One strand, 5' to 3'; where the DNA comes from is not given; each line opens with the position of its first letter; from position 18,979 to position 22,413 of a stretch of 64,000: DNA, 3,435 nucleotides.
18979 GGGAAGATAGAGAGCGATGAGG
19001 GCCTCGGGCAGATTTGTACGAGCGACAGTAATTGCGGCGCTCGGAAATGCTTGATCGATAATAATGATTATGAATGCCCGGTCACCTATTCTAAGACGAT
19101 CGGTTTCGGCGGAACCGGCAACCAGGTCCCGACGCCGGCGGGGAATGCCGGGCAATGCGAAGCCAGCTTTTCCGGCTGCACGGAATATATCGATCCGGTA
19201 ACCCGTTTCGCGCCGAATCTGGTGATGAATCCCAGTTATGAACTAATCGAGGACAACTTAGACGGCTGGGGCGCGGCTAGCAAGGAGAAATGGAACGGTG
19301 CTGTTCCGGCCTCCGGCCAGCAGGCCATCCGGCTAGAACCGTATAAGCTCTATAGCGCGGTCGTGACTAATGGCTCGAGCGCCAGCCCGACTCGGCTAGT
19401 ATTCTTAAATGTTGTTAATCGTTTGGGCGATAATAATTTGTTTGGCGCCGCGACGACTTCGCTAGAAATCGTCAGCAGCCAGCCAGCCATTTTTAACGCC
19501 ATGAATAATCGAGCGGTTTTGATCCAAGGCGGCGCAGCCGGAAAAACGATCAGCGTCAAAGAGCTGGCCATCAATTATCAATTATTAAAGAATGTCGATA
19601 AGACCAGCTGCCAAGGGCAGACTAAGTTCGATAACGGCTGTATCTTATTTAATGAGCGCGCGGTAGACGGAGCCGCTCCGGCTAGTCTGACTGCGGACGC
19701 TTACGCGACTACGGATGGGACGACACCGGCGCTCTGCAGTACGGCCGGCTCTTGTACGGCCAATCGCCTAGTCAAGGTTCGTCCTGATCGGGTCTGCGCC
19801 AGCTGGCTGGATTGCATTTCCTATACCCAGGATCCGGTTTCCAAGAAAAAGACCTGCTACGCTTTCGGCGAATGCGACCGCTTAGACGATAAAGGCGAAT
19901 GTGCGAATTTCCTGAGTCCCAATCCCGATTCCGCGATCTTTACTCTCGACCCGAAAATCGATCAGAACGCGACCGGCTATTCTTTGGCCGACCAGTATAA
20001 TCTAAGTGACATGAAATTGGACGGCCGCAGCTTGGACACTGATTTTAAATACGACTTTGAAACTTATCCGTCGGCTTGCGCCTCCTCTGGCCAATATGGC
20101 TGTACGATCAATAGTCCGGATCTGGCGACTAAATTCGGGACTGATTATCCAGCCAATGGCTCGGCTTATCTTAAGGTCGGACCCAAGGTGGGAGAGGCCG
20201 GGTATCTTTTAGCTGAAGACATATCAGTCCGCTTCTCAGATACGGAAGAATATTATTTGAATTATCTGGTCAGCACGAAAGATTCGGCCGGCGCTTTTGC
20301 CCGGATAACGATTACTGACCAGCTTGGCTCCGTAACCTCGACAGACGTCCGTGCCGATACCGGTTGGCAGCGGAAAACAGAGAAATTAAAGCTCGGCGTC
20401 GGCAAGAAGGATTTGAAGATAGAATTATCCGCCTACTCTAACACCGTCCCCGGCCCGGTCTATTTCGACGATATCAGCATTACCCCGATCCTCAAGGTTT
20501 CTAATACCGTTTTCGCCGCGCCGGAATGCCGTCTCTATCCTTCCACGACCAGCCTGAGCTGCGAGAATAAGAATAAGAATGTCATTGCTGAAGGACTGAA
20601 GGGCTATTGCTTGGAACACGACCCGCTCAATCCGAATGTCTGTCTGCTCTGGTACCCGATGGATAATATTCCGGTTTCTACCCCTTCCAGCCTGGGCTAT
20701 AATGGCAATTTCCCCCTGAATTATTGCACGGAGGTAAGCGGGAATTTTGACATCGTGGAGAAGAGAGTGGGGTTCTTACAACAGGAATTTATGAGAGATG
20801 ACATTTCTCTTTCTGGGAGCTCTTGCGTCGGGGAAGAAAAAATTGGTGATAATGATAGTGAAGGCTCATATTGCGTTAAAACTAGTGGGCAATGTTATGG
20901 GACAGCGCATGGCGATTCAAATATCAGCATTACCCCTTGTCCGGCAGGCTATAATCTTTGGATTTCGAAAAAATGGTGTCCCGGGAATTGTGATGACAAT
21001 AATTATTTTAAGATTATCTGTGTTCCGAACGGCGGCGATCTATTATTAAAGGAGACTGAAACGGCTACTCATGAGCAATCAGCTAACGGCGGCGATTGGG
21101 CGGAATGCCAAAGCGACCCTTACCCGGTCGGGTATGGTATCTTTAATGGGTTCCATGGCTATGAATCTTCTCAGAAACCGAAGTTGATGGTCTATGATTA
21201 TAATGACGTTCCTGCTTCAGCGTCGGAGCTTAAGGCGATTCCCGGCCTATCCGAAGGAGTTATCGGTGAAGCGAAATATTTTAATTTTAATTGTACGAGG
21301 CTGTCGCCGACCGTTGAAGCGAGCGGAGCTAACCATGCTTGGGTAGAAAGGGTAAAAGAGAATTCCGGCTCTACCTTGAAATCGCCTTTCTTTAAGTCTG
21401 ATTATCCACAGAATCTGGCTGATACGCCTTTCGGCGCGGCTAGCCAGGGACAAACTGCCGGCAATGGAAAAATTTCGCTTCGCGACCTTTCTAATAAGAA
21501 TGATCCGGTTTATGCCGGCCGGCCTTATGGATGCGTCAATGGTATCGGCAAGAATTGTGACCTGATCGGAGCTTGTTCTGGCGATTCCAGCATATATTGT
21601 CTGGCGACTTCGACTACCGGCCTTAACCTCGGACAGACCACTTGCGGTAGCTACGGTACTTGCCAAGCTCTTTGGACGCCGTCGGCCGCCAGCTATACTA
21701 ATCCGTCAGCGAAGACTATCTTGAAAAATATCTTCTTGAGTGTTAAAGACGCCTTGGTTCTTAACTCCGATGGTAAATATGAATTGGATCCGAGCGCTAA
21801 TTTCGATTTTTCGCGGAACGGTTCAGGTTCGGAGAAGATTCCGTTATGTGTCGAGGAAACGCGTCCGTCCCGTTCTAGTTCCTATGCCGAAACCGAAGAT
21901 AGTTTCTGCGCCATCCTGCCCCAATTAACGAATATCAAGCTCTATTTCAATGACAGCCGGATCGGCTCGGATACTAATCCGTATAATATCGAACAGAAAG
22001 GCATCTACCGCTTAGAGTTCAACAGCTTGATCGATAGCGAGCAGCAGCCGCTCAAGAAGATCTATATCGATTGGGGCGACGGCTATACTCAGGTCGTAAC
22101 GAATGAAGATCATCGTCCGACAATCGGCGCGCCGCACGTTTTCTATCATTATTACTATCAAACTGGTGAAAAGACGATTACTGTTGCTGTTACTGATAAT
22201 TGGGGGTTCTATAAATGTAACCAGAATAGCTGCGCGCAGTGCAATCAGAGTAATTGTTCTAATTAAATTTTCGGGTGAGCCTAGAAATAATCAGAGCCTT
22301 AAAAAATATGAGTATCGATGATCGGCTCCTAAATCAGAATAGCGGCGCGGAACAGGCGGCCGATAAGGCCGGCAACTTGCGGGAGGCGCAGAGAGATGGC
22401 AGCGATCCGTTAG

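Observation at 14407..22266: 2619-aa Cys-rich exported giant with alternating jelly-roll-like modules and a PKD-like tail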

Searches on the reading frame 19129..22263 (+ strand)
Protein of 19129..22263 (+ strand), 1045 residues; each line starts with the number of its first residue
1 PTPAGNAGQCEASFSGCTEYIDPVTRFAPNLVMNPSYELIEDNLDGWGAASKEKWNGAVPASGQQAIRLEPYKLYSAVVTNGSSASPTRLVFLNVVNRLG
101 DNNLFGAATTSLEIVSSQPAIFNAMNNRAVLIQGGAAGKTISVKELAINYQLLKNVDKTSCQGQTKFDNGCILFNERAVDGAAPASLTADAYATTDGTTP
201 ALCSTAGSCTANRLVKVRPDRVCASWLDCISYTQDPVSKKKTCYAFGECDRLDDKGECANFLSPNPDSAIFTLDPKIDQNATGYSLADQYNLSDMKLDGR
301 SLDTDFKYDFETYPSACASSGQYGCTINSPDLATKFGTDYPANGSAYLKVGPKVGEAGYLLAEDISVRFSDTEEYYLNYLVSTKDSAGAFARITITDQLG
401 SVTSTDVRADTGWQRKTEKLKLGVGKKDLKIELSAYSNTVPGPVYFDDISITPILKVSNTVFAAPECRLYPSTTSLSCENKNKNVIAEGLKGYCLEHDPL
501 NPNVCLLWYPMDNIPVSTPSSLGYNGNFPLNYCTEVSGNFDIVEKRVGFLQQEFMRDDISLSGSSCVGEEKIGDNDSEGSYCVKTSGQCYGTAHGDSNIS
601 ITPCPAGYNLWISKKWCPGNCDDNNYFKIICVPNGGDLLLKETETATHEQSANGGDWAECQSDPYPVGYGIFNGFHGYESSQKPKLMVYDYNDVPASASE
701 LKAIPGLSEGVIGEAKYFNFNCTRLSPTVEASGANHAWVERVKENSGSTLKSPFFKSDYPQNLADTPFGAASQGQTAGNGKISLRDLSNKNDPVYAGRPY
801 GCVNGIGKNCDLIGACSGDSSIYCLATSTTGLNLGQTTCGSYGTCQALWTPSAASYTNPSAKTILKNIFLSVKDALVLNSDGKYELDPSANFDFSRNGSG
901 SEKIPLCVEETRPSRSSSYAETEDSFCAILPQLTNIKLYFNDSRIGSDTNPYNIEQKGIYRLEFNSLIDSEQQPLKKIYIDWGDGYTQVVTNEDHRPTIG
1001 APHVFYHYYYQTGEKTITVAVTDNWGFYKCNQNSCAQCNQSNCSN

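Call 62: predict_structure(alignment_id=A7)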
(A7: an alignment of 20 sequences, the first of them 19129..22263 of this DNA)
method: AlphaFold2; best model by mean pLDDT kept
length: 1045 residues; sequences in the alignment: 20
mean_pLDDT: 61.0   pTM: 0.46
mean pLDDT of the five models: 61.0, 60.3, 58.2, 55.2, 46.4
residues with pLDDT >= 90: 15; 70-90: 404; 50-70: 320; < 50: 306
segments of 3 or more residues with pLDDT < 50: 1-28, 102-104, 147-214, 217-222, 265-269, 271-273, 278-283, 303-305, 318-322, 327-339, 341-344, 353-355, 468-490, 511-523, 549-602, 613-626, 651-663, 678-681, 760-767, 772-777, 805-807, 853-859, 1039-1045
pLDDT, mean of each block of 10 residues (from residue 1): 26 28 36 82 81 84 86 72 80 78 62 78 77 86 58 32 40 30 25 27 29 45 58 67 64 58 52 48 54 60 57 49 45 43 57 57 62 75 76 79 80 77 66 74 74 71 59 31 31 61 57 39 51 79 67 35 29 27 26 29 58 45 47 72 62 40 62 58 72 82 76 70 73 61 59 57 46 50 74 66 64 80 74 74 79 49 70 75 70 65 70 60 74 87 69 83 87 75 76 73 85 87 79 56 35
secondary structure, 60 per line:
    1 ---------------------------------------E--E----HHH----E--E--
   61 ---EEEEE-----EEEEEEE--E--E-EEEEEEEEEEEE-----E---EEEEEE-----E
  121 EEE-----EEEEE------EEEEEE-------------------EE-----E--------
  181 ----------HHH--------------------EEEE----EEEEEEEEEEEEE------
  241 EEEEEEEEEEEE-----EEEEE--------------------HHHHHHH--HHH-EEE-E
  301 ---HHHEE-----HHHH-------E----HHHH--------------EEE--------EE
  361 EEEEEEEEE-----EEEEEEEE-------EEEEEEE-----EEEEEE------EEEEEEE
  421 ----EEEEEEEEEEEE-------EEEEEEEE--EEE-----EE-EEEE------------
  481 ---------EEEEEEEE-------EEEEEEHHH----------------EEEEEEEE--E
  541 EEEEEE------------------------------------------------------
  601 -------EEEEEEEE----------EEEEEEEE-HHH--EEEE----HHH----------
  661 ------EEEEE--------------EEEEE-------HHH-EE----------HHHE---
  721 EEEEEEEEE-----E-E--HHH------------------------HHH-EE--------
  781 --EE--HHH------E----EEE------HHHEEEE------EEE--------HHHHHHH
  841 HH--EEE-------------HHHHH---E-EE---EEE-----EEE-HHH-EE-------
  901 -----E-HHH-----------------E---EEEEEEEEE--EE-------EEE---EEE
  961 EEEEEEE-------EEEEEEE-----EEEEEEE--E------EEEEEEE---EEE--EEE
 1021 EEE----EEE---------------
elements in order (helices of 4 or more, strands of 3 or more residues): E64-68 E74-80 E88-99 E109-114 E120-123 E129-133 E140-145 E214-217 E222-234 E241-252 E258-262 H283-289 E296-298 H314-317 H330-333 E348-350 E359-369 E375-382 E390-396 E402-407 E414-420 E425-436 E444-451 E454-456 E465-468 E490-497 E505-510 E530-537 E540-546 E608-615 E626-633 E640-643 E667-671 E686-690 E721-729 E801-803 E813-816 E823-825 H834-842 E845-847 H861-865 E876-878 E884-886 E932-940 E952-954 E958-967 E975-981 E987-993 E1003-1009 E1013-1015 E1018-1023 E1028-1030

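Call 64: fold_search(model_id=the predicted structure, library=pdb)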
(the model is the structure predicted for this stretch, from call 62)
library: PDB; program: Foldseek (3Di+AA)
matches with E <= 10: 1480; with E <= 0.001: 78
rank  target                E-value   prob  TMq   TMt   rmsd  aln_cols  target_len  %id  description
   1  6qfk_A                1.1e-06  1.00  0.09  0.07  24.6       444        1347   10  EngBF DARPin Fusion 4b G10 (released 2019-11-06)
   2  2zxq                  1.1e-06  1.00  0.09  0.08  24.9       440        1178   11  Crystal structure of endo-alpha-N-acetylgalactosaminidase from Bifidobacterium longum (EngBF) (released 2009-06-16)
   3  8w7n                  1.3e-06  1.00  0.11  0.11  19.5       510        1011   11  Crystal structure of the in-cell Cry1Aa purified from Bacillus thuringiensis (released 2024-03-06)
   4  8a19_A                1.5e-06  1.00  0.09  0.08  25.0       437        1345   11  Structure of a leucinostatin derivative determined by host lattice display : L1E4V1 construct (released 2022-12-07)
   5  8a1a_A                1.7e-06  1.00  0.09  0.07  25.0       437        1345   11  Structure of a leucinostatin derivative determined by host lattice display : L1F11V1 construct (released 2022-12-07)
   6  4w8j                  2.7e-06  1.00  0.10  0.10  20.6       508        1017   11  Structure of the full-length insecticidal protein Cry1Ac reveals intriguing details of toxin packaging into in vivo form (released 2014-09-17)
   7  8zi4_A                2.7e-06  0.99  0.09  0.14  27.8       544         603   10  Cryo-EM structure of wtEP-trypsinogen (released 2025-05-21)
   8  6qfo                  5.0e-06  1.00  0.09  0.07  25.6       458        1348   10  EngBF DARPin Fusion 9b 3G124 (released 2019-11-06)
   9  6sh9_B                5.3e-06  1.00  0.09  0.07  25.3       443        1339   10  EngBF DARPin Fusion 4b D12 (released 2019-11-06)
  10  6qev_B                5.3e-06  1.00  0.09  0.07  25.1       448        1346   11  EngBF DARPin Fusion 4b B6 (released 2019-11-06)
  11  8zj4_A                6.2e-06  1.00  0.10  0.15  23.8       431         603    9  trypsinogen-EP-N619A (released 2025-05-21)
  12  8ziy_A                6.2e-06  1.00  0.08  0.13  24.7       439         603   10  trypsinogen-EP-E574A (released 2025-05-21)
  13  6qep                  2.4e-05  0.99  0.09  0.07  25.0       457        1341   11  EngBF DARPin Fusion 4b H14 (released 2019-11-06)
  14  9h99                  3.0e-05  0.98  0.11  0.11  21.5       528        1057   10  Native structure of the full-length pesticidal protein Cry1Ca18 at pH7, from crystals formed in vivo (released 2025-11-12)
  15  9jsk_A                3.3e-05  0.97  0.10  0.20  24.6       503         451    9  Clostridium perfringens iota toxin pore Ib in prepore IV state (released 2025-05-14)
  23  2zey_A                1.2e-04  1.00  0.09  0.46   5.3       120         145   17  Family 16 carbohydrate binding module (released 2008-03-04)
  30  2zey_B                1.9e-04  1.00  0.09  0.48   5.2       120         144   16  Family 16 carbohydrate binding module (released 2008-03-04)
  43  1k42_MODEL_1_A        3.6e-04  1.00  0.10  0.47  10.1       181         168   13  The Solution Structure of the CBM4-2 Carbohydrate Binding Module from a Thermostable Rhodothermus marinus Xyla (released 2002-05-29)
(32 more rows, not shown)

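Call 100: search_solved_structures(query=A7, max_evalue=1)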
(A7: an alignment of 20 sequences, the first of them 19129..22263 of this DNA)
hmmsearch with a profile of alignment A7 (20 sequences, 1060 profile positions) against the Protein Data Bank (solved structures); distinct sequences matched with E-value up to 1: 5.
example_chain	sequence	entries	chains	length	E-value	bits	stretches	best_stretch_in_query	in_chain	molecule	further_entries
4d0q_A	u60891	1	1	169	0.003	18.8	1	376-468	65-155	HYALURONATE LYASE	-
6gaw_Ag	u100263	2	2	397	0.14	13.3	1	787-838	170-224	Death associated protein 3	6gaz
5aj3_g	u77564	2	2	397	0.14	13.3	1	787-838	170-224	MITORIBOSOMAL PROTEIN MS29, MRPS29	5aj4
6ydp_Ag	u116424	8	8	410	0.15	13.2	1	787-838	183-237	Death associated protein 3 | Small ribosomal subunit protein mS29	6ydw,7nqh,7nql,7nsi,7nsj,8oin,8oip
1gui_A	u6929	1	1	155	0.15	13.2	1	353-468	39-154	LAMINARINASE 16A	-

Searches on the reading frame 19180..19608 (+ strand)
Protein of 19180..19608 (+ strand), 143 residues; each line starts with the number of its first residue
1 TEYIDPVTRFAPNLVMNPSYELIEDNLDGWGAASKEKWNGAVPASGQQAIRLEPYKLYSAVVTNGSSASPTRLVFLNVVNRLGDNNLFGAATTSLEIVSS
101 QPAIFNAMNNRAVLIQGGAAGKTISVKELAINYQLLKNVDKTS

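Call 78: search_solved_structures(query=A10, max_evalue=10)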
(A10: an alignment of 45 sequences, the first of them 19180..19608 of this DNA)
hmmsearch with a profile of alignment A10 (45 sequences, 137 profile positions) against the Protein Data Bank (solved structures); distinct sequences matched with E-value up to 10: 6.
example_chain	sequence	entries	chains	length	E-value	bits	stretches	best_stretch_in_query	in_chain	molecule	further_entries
2zew_A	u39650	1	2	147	0.019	18.4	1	10-72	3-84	S-layer associated multidomain endoglucanase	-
2zex_A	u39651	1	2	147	0.022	18.3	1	10-72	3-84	S-layer associated multidomain endoglucanase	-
3oea_A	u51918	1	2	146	0.022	18.2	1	10-72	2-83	S-layer associated multidomain endoglucanase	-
2zey_A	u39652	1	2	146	0.028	17.9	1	11-72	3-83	S-layer associated multidomain endoglucanase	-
3oeb_A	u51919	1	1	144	0.045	17.2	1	12-72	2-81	S-layer associated multidomain endoglucanase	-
2zez_A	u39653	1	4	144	0.17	15.4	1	12-100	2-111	S-layer associated multidomain endoglucanase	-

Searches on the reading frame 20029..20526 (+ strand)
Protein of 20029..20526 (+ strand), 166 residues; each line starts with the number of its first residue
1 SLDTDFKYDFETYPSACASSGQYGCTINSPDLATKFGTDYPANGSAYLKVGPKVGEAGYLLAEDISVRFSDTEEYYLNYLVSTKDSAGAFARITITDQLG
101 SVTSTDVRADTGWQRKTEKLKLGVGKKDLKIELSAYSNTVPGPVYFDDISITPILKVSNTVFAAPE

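Call 79: search_solved_structures(query=A11, max_evalue=10)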
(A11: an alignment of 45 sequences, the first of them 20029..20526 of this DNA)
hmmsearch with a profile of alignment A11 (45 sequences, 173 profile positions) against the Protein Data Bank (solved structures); distinct sequences matched with E-value up to 10: 4.
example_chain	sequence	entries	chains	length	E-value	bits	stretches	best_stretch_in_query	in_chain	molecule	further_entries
4d0q_A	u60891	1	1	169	0.0009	22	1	68-159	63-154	HYALURONATE LYASE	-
1gui_A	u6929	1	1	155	0.0018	21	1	47-160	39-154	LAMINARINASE 16A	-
8x9s_R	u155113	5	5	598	0.55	12.9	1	33-85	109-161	Adhesion G-protein coupled receptor D1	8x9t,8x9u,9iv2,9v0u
8jj5_B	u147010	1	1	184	1.2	11.8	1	63-96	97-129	Uroplakin 2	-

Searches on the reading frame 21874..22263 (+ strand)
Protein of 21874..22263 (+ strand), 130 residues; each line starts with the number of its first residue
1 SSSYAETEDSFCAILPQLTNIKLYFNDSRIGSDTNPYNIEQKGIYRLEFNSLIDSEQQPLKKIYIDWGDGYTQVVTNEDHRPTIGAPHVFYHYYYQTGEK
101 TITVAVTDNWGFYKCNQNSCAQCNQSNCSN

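Call 55: search_protein_families(library=pfam, alignment_id=A8, max_evalue=1)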
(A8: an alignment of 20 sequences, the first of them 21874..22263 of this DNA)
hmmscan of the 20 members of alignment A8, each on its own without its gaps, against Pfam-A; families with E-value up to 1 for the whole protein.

A. member 1, window:21874-22263:+ (130 aa): 1 family
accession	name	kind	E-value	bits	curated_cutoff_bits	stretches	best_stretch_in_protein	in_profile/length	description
PF06671.16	DUF1174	-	0.7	10.1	19.7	1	98-107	2-11/25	Repeat of unknown function (DUF1174)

B. families by the number of members that match (of 20 scanned): 10 families
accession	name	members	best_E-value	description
PF10029.15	DUF2271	2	0.0051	Predicted periplasmic protein (DUF2271)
PF22508.2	InlJ_IG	1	0.0072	Internalin J, Immunoglobulin-like domain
PF16370.11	MetallophosC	1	0.012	C terminal of Calcineurin-like phosphoesterase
PF23895.1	Phage_zn_bind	1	0.03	Phage zinc binding domain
PF16411.10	SusF_SusE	1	0.034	Outer membrane protein SusF_SusE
PF19628.4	DUF6132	1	0.064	Family of unknown function (DUF6132)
PF01105.29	EMP24_GP25L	1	0.077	emp24/gp25L/p24 family/GOLD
PF17269.7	DUF5335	1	0.1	Family of unknown function (DUF5335)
PF06059.17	DUF930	1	0.26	Domain of Unknown Function (DUF930)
PF06671.16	DUF1174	1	0.7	Repeat of unknown function (DUF1174)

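Call 56: search_solved_structures(query=A8, max_evalue=10, show_alignments=2)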
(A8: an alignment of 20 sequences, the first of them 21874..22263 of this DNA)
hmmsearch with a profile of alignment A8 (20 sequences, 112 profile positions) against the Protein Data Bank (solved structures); distinct sequences matched with E-value up to 10: 2.
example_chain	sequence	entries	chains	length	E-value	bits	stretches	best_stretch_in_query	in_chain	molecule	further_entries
6nyr_A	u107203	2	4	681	0.0048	20.2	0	43-73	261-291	Crov588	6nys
5g5z_A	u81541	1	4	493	0.39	14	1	40-79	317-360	ABC TRANSPORTER, SUBSTRATE-BINDING PROTEIN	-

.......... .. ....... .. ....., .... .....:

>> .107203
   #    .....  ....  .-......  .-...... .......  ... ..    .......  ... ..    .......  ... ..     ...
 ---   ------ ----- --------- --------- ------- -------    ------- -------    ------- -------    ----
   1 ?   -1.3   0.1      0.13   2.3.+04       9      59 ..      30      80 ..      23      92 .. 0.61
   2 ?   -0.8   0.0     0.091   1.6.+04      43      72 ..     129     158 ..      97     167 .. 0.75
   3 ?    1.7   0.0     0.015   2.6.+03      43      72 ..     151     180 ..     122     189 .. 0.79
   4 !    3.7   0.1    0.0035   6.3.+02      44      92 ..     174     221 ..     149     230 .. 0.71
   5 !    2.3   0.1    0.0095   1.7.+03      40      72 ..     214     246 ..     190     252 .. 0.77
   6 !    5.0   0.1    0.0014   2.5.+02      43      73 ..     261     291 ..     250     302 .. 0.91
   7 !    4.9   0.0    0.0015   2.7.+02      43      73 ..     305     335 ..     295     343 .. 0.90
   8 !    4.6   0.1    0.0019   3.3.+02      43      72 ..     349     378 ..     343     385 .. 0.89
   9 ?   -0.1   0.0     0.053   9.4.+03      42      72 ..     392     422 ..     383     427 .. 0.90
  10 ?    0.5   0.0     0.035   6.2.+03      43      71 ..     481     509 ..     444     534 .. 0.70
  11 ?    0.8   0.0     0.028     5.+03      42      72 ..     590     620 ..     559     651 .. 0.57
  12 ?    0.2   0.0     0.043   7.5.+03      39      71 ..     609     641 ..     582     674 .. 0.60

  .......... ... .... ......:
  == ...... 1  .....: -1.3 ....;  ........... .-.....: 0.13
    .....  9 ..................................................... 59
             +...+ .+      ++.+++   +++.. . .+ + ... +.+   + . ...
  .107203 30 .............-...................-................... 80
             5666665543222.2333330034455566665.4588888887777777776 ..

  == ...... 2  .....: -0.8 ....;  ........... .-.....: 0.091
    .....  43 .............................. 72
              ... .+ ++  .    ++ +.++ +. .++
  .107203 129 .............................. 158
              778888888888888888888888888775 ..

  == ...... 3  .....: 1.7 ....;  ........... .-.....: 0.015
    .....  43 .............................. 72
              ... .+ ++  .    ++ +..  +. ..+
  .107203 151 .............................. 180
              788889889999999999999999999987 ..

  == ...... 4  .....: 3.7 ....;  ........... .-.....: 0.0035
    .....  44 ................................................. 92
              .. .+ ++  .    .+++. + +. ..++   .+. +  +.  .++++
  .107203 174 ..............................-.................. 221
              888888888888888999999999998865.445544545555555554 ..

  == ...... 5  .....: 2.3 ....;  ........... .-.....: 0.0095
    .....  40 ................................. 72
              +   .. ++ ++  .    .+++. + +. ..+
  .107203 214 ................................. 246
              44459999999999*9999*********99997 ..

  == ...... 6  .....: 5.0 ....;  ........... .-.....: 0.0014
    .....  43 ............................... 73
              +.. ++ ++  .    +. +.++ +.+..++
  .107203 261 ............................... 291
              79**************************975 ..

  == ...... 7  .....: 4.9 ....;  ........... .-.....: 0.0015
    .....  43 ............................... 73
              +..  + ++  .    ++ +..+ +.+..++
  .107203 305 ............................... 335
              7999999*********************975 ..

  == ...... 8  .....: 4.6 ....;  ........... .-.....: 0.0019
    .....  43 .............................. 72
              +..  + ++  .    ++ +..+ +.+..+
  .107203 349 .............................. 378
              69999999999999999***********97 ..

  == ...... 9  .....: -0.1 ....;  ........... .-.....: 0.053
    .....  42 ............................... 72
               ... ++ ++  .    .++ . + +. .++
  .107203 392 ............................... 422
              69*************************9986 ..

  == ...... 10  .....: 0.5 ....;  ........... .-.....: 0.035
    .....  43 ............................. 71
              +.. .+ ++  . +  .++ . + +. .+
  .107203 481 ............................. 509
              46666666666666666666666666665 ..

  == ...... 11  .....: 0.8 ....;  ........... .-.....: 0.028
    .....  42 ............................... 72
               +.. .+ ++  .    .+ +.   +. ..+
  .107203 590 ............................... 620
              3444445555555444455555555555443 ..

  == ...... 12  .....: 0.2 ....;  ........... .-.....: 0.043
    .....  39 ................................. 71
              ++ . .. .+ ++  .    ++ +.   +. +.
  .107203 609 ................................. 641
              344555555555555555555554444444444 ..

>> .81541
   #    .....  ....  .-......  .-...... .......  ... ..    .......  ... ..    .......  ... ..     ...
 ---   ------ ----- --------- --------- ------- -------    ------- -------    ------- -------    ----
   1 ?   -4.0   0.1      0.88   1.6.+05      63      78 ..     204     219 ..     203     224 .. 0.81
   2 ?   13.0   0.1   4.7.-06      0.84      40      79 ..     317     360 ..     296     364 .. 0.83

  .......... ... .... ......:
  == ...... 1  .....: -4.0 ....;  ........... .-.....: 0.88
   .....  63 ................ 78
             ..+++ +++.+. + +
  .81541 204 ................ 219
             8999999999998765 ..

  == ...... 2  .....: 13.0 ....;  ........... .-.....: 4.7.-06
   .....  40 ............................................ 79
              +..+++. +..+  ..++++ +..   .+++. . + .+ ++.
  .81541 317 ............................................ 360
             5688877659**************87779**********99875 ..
